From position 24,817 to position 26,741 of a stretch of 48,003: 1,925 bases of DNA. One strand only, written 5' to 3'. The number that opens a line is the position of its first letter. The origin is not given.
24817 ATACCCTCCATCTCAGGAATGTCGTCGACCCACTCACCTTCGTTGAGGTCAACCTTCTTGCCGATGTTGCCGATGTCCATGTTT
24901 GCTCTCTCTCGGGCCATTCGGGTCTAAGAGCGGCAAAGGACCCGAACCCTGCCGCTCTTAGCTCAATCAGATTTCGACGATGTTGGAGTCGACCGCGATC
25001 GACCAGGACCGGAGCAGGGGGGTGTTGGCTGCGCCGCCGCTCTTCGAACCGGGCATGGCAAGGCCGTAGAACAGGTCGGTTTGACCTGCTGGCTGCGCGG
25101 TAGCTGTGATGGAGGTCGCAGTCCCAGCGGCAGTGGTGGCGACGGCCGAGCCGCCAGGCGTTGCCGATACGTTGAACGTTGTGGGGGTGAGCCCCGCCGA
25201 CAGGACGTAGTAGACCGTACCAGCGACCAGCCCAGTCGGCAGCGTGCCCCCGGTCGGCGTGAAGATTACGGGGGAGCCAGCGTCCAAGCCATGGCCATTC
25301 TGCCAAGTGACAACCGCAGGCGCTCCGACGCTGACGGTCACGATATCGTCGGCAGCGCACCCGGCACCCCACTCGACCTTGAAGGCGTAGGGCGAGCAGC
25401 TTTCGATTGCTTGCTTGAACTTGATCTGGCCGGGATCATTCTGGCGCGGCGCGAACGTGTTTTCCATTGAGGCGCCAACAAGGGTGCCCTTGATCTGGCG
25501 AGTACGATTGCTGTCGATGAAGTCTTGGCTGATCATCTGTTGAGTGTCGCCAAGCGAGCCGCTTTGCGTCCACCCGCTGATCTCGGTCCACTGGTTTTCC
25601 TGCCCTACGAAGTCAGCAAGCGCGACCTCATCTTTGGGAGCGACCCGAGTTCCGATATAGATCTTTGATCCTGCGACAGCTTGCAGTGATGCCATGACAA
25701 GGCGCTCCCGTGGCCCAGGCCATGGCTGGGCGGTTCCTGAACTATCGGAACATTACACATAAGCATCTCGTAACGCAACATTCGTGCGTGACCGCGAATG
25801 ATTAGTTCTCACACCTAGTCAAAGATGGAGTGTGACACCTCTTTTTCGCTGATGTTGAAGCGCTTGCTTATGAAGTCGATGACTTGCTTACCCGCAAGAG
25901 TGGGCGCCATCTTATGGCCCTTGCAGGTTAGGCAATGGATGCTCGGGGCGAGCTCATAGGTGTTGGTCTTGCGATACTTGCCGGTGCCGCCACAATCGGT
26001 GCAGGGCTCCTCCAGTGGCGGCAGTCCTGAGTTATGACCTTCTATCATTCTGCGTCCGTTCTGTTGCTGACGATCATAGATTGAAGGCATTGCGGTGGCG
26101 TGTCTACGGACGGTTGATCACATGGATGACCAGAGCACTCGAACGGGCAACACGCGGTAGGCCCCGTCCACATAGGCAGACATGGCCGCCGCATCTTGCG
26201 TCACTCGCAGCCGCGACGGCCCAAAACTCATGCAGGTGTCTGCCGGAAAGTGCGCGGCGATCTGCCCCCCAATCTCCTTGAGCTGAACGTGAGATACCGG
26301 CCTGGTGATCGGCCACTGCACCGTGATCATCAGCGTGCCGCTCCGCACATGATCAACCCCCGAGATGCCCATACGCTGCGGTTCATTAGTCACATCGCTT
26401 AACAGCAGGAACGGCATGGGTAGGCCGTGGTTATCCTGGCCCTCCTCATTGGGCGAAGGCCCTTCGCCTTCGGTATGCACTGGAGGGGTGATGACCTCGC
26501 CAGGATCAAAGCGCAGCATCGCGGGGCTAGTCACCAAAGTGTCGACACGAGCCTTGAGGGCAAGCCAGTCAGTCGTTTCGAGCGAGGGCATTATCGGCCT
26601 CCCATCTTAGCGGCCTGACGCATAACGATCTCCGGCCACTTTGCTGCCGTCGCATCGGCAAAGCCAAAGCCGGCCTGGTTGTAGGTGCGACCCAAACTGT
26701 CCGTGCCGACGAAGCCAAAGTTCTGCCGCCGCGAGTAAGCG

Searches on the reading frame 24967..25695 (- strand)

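Call 103: search_protein_families(library=pfam, proteins=[window:24967-25695:-], max_evalue=0.01)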
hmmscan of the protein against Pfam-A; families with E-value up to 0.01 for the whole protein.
window:24967-25695:- (242 aa): 1 family
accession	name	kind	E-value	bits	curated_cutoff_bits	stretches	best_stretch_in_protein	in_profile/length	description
PF08813.17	Phage_tail_3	-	0.0089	16.1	24.2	0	35-105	48-118/165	Phage tail tube protein, TTP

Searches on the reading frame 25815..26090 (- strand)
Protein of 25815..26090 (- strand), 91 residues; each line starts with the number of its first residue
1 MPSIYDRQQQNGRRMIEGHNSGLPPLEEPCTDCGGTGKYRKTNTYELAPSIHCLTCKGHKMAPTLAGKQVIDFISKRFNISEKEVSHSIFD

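Call 103: search_protein_families(library=pfam, proteins=[window:25815-26090:-], max_evalue=0.01)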
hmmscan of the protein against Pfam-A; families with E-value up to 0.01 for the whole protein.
window:25815-26090:- (91 aa): 2 families
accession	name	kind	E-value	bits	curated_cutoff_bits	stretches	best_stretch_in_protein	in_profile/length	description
PF15777.11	Anti-TRAP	-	1e-15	57.9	32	1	21-79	4-59/59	Tryptophan RNA-binding attenuator protein inhibitory protein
PF00684.25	DnaJ_CXXCXGXG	-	0.0047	17.6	32.7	1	28-60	16-51/65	DnaJ central domain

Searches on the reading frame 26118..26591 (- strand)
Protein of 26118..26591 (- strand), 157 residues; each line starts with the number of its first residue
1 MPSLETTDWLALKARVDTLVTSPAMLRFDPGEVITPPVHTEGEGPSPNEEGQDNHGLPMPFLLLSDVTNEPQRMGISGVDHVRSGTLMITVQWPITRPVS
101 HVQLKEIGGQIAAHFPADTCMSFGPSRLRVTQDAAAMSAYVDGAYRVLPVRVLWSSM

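Call 103: search_protein_families(library=pfam, proteins=[window:26118-26591:-], max_evalue=0.01)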
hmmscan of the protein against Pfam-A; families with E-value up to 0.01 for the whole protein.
window:26118-26591:- (157 aa): 1 family
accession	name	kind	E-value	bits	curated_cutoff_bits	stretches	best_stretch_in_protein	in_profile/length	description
PF13554.12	Phage_tail_terminator_5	-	9.1e-10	39.2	27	1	47-154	24-127/127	Phage tail terminator protein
